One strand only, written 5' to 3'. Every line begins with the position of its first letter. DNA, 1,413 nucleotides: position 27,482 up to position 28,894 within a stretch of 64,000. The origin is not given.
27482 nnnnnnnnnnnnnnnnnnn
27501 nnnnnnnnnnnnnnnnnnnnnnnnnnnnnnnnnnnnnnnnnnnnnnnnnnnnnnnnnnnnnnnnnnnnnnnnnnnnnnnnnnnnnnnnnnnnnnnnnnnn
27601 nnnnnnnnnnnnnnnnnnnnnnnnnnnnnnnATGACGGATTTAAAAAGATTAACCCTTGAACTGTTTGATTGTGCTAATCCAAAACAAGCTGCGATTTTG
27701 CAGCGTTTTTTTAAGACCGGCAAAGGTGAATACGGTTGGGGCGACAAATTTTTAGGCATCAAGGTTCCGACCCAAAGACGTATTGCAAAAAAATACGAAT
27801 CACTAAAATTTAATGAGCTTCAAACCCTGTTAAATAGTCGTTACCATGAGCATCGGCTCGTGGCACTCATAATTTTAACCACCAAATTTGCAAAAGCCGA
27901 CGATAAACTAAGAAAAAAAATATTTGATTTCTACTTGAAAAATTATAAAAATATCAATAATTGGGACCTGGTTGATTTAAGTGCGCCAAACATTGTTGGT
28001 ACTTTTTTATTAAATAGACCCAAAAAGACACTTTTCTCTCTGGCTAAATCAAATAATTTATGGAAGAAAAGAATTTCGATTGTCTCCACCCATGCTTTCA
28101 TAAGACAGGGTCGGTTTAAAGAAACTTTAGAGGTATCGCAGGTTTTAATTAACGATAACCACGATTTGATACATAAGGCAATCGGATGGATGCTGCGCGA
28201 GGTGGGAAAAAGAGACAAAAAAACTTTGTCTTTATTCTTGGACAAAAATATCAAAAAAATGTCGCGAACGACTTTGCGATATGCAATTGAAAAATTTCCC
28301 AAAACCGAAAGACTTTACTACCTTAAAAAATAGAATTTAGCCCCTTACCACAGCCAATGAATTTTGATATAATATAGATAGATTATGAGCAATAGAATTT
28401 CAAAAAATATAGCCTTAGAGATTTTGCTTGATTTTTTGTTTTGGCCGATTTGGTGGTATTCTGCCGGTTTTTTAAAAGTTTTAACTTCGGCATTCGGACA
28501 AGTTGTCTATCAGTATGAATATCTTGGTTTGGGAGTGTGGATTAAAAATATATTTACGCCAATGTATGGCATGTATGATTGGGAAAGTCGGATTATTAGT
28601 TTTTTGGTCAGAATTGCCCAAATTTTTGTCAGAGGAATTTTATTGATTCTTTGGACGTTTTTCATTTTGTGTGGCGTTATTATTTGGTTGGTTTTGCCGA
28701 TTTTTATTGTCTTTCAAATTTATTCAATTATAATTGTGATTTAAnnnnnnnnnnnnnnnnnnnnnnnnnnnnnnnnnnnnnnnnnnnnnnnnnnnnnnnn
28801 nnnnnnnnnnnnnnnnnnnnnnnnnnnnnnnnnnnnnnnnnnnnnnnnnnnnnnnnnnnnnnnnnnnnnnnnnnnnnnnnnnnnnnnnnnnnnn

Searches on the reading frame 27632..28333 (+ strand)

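Call 3: search_protein_families(library=pfam, proteins=[window:27632-28333:+], max_evalue=0.01)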
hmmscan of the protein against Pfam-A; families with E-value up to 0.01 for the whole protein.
window:27632-28333:+ (233 aa): 1 family
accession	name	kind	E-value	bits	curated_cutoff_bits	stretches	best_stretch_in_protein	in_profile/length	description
PF08713.17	DNA_alkylation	-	1.7e-62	211.3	21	1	10-222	4-213/213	DNA alkylation repair enzyme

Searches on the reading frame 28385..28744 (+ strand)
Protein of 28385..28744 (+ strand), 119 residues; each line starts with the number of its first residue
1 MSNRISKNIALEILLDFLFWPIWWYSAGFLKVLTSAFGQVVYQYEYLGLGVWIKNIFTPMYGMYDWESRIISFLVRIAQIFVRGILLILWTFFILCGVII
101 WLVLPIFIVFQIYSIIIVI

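Call 3: search_protein_families(library=pfam, proteins=[window:28385-28744:+], max_evalue=0.01)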
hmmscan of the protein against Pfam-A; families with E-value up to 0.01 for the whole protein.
window:28385-28744:+ (119 aa): 0 families

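Call 6: search_protein_families(library=ncbifam, proteins=[window:28385-28744:+], max_evalue=0.001)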
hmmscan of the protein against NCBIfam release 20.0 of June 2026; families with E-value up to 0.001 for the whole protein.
window:28385-28744:+ (119 aa): 0 families

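Call 56: search_solved_structures(query=A4, max_evalue=1)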
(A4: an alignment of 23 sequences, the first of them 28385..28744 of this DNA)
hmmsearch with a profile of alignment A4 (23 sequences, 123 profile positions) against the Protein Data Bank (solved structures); distinct sequences matched with E-value up to 1: 0.
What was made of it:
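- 28385..28744 (+): 119-aa small membrane protein of unknown family ('mem119'), the conserved partner gene. Its stop codon abuts the Clp start codon. No Pfam, NCBIfam or PDB match (calls 3, 6, 56).
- Tried and rejected: The profile found nothing in the PDB (call 56).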

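Call 63: list_cluster_members(proteins=[P0159, window:28385-28744:+, window:31498-32541:+])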
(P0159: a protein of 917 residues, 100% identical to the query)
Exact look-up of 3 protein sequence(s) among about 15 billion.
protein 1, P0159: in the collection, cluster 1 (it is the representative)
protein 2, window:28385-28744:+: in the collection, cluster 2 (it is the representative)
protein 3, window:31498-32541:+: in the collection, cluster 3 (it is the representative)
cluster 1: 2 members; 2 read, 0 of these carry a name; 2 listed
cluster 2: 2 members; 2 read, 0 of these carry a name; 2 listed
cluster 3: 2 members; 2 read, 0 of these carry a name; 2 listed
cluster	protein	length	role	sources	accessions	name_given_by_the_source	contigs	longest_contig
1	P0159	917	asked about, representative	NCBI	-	-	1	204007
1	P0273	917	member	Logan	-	-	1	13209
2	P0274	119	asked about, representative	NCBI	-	-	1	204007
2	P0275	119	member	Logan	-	-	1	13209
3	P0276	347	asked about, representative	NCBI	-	-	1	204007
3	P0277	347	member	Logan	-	-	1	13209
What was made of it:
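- An identical protein was recovered in two independent sources (NCBI and Logan; call 63).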

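Call 67: predict_structure(protein=window:28385-28744:+)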
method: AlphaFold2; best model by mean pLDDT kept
length: 119 residues; sequences in the alignment: 1
mean_pLDDT: 79.5   pTM: 0.49
mean pLDDT of the five models: 79.5, 79.2, 75.6, 71.7, 70.6
residues with pLDDT >= 90: 16; 70-90: 80; 50-70: 23; < 50: 0
segments of 3 or more residues with pLDDT < 50: none
pLDDT, mean of each block of 10 residues (from residue 1): 83 82 77 79 66 60 69 84 84 87 89 95
secondary structure, 60 per line:
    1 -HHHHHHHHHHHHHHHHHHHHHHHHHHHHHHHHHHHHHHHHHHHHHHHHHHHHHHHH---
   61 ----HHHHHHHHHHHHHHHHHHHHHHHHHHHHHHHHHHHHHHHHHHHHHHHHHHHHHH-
elements in order: H2-57 H65-118
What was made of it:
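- Tried and rejected: The single-sequence model shows two long helices, pLDDT 79.5 but pTM 0.49, and is of little use (call 67).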
